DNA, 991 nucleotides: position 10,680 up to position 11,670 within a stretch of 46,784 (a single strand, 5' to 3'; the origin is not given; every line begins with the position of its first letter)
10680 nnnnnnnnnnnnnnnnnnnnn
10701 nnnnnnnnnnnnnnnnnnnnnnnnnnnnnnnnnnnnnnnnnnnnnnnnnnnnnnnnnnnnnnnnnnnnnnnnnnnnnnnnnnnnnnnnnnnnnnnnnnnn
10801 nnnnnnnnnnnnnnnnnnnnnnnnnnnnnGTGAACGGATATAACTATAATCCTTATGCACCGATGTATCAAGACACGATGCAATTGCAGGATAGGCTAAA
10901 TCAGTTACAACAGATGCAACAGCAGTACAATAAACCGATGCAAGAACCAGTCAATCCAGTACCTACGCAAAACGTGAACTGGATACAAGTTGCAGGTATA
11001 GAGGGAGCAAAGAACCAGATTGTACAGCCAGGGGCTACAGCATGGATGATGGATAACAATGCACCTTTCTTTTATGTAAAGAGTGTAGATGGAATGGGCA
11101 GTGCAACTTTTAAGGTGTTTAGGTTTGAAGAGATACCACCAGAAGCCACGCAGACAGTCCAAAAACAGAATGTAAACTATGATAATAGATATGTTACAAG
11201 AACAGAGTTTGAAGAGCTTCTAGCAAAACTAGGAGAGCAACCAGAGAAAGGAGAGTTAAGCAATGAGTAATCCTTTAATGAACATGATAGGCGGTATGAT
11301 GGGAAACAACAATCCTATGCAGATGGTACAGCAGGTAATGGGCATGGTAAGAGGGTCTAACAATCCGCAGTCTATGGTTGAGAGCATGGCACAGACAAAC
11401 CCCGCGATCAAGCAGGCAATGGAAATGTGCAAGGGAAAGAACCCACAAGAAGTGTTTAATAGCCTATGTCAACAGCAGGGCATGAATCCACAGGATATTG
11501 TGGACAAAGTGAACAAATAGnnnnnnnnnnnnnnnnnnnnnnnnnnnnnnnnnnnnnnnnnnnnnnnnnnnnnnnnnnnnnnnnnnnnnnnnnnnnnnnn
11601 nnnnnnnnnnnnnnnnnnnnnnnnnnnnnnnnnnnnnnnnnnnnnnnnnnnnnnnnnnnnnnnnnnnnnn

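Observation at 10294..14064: A 3.7-kb self-contained accessory cassette splits the head-morphogenesis module: duplicated promoter repeat, tRNA, and six proteins of unrecognisable function (top candidate for a novel system)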

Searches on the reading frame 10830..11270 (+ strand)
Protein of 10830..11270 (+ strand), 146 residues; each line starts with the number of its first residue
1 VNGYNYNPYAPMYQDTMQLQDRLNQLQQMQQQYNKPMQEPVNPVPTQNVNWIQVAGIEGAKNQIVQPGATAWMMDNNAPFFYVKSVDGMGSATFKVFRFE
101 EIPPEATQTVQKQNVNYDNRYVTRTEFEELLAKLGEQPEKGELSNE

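Call 6: search_protein_families(library=pfam, proteins=[window:10830-11270:+], max_evalue=1)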
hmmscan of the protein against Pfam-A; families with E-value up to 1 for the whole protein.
window:10830-11270:+ (146 aa): 1 family
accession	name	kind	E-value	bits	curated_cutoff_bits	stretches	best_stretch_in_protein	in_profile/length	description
PF02397.22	Bac_transf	-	0.18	11.8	27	1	70-122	25-77/179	Bacterial sugar transferase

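Call 7: search_protein_families(library=phrogs, proteins=[window:10830-11270:+], max_evalue=0.1)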
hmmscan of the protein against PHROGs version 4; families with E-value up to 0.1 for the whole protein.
window:10830-11270:+ (146 aa): 1 family
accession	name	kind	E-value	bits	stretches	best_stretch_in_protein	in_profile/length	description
phrog_21718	-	unknown function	1.1e-24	88.2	1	2-137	7-140/159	-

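Call 17: search_protein_families(library=ncbifam, proteins=[window:10830-11270:+], max_evalue=1)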
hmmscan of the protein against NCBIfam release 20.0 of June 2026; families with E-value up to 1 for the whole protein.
window:10830-11270:+ (146 aa): 0 families

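Call 18: search_protein_families(library=padloc, proteins=[window:10830-11270:+], max_evalue=0.1)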
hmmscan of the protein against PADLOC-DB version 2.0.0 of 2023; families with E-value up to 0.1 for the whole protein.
window:10830-11270:+ (146 aa): 0 families

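Call 42: search_solved_structures(query=A4, max_evalue=10, show_alignments=2)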
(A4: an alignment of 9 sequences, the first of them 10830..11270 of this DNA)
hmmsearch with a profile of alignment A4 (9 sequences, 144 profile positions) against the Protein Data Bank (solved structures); distinct sequences matched with E-value up to 10: 3.
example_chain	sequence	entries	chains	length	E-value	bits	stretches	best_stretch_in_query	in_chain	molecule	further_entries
6yw5_GG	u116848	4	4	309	0.89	12.5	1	26-88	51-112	Ribosomal_S7 domain-containing protein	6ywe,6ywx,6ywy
9had_C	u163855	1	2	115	8.4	9.3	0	115-143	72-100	DerF21_binder10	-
1u6f_A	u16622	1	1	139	9.5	9.2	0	20-45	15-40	RNA-binding protein UBP1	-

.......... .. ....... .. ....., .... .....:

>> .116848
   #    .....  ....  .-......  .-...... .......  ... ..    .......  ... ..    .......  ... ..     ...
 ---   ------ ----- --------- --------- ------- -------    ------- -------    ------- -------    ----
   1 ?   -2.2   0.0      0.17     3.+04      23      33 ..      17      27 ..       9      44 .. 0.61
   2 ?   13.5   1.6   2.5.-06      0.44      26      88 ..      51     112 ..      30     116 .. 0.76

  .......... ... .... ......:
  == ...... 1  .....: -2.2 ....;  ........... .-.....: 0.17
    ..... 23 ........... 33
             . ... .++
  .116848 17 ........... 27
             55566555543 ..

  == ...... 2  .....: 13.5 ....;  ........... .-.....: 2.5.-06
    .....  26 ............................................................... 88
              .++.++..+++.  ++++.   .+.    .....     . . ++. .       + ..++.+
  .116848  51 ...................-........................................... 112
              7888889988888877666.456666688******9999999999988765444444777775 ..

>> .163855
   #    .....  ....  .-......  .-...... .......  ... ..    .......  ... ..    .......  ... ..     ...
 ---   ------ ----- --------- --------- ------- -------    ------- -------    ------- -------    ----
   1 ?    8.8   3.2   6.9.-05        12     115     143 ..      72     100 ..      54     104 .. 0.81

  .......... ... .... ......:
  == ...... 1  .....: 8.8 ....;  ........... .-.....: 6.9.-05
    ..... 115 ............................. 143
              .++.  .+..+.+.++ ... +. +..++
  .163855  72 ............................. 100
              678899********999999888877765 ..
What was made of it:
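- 10830..11270 (+): pA: 146 aa (GTG start). Q/N/P-rich N-terminus, a conserved beta-rich core and a C-terminal 'YVTREEF' helix (phrog_21718). No Pfam or PDB match (calls 6, 42).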

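Call 45: search_dna_similar(query=window:10830-11270:+, collection=phages, mode=protein, max_rows=40, max_evalue=0.001)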
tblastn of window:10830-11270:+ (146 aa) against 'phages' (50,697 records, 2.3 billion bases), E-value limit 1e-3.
Records with a match: 9; places in all: 9; records where one place covers at least 80% of the query: 1.
Best place of each record, by identity: 60-80% 1; <60% 8.
By first word of the organism name: Bacteriophage 7; Dulem 2.
By host as written in the record: - 7; Propithecus coquereli 1; Varecia variegata 1.
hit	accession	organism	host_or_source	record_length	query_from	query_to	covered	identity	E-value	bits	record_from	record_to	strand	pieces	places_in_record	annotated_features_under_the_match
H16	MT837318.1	Bacteriophage sp.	human fecal samples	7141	45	142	67%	66.3%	3e-38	142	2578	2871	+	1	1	record has no annotation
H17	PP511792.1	Dulem virus 33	Propithecus coquereli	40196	6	134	88%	37.3%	1e-8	58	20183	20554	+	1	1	hypothetical protein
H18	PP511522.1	Dulem virus 35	Varecia variegata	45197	36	136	69%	36.6%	7e-13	70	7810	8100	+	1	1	hypothetical protein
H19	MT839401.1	Bacteriophage sp.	human fecal samples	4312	35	124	62%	41.1%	3e-7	54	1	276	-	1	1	record has no annotation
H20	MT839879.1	Bacteriophage sp.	human fecal samples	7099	33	143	76%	31.7%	5e-6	50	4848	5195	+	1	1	record has no annotation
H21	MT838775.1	Bacteriophage sp.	human fecal samples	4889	52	133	56%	39.3%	7e-7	53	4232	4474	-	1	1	record has no annotation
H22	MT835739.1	Bacteriophage sp.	human fecal samples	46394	48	134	60%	36.0%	5e-7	53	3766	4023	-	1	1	record has no annotation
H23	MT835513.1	Bacteriophage sp.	human fecal samples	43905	41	136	66%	31.6%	4e-5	47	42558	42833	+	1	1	record has no annotation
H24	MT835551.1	Bacteriophage sp.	human fecal samples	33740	51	134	58%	32.1%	2e-4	46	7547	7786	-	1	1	record has no annotation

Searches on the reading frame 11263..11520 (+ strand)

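Call 6: search_protein_families(library=pfam, proteins=[window:11263-11520:+], max_evalue=1)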
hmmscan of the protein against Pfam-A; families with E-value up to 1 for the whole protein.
window:11263-11520:+ (85 aa): 1 family
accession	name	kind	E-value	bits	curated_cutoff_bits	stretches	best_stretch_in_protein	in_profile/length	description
PF11020.14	DUF2610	-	0.035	14.4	21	1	4-44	16-56/81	Domain of unknown function (DUF2610)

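Call 7: search_protein_families(library=phrogs, proteins=[window:11263-11520:+], max_evalue=0.1)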
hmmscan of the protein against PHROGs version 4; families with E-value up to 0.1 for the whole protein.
window:11263-11520:+ (85 aa): 2 families
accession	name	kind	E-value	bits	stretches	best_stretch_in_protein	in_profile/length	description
phrog_21220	-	unknown function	0.042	14.9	1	56-76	15-34/45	-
phrog_10341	-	lysis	0.063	13.1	1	7-62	254-307/577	endolysin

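Call 17: search_protein_families(library=ncbifam, proteins=[window:11263-11520:+], max_evalue=1)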
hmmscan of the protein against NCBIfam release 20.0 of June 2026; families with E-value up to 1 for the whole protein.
window:11263-11520:+ (85 aa): 1 family
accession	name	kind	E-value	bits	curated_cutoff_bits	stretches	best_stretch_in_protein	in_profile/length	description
NF004467.0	PRK05788.1-5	equivalog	0.079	12.1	376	1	19-81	89-150/326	cobalt-precorrin 5A hydrolase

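Call 18: search_protein_families(library=padloc, proteins=[window:11263-11520:+], max_evalue=0.1)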
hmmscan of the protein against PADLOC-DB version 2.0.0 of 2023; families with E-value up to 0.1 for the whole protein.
window:11263-11520:+ (85 aa): 1 family
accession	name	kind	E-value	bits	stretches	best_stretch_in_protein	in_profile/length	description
PDLC01809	CARF1--CARF_HEPN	-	0.031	11.3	1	16-81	89-148/496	-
